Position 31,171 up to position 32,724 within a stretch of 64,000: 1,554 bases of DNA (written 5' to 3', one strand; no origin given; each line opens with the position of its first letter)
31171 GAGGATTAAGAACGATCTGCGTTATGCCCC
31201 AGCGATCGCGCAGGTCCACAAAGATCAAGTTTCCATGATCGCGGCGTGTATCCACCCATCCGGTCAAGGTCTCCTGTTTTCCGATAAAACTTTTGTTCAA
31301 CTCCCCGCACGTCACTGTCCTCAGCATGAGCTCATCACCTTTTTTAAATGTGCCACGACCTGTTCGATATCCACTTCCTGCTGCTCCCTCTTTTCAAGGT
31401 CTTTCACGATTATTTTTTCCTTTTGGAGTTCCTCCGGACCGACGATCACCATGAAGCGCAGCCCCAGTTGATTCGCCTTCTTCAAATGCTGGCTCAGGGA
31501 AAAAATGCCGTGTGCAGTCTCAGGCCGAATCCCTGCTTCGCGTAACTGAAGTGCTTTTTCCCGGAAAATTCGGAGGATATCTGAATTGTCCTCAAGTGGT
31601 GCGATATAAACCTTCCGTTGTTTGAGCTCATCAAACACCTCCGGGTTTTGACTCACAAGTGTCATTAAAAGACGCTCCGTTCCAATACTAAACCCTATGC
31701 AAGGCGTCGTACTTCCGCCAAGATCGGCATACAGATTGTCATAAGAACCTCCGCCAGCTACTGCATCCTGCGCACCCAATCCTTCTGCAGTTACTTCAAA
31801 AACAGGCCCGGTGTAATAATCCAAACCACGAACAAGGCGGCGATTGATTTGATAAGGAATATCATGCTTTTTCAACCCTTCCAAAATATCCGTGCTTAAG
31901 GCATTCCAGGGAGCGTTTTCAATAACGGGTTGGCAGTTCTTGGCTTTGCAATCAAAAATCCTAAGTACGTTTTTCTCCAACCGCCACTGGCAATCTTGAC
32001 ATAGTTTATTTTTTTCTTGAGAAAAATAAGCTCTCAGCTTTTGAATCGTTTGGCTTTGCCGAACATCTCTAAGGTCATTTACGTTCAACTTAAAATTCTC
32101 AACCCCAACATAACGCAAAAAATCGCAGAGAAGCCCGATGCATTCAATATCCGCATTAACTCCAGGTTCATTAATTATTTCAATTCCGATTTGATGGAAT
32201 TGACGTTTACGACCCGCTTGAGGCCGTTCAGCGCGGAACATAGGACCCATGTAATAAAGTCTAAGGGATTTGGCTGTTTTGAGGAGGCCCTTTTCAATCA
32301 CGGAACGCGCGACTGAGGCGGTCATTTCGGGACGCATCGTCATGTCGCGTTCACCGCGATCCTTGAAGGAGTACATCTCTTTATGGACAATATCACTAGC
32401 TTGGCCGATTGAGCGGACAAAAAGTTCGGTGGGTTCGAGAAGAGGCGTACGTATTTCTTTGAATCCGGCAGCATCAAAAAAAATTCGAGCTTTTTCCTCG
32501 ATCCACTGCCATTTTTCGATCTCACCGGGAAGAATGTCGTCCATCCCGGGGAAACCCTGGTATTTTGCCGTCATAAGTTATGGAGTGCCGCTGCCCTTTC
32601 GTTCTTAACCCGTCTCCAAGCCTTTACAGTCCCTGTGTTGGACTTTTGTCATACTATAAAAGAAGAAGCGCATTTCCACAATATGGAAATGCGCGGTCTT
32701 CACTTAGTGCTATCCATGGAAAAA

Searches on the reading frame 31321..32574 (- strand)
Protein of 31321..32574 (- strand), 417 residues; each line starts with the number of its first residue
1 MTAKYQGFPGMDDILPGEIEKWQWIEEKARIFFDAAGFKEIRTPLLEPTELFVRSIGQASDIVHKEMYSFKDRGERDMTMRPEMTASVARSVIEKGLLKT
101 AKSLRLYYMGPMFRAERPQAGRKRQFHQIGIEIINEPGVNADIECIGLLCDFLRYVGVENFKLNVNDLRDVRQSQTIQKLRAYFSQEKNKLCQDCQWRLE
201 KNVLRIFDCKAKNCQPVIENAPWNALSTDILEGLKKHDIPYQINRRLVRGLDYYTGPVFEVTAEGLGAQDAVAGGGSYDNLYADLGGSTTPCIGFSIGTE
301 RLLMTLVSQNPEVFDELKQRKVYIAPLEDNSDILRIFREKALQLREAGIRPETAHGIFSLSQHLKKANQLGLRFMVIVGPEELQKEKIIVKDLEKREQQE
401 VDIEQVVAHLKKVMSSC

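Call 73: search_protein_families(library=pfam, proteins=[window:31321-32574:-], max_evalue=0.001)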
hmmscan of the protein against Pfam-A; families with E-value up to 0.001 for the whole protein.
window:31321-32574:- (417 aa): 5 families
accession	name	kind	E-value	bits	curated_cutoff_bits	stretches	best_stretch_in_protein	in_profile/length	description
PF13393.11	tRNA-synt_His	-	1.3e-49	169.6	25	1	10-302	1-308/308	Histidyl-tRNA synthetase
PF03129.25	HGTP_anticodon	-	2.1e-14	53.9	21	1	321-412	1-93/94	Anticodon binding domain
PF00587.30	tRNA-synt_2b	-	8.8e-14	52.4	29.3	1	68-310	1-179/179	tRNA synthetase class II core domain (G, H, P, S and T)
PF00152.25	tRNA-synt_2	-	3.8e-07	29.9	25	1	27-133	30-121/308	tRNA synthetases class II (D, K and N)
PF01409.25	tRNA-synt_2d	-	4.4e-06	26.8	19.8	1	14-162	11-161/246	tRNA synthetases class II core domain (F)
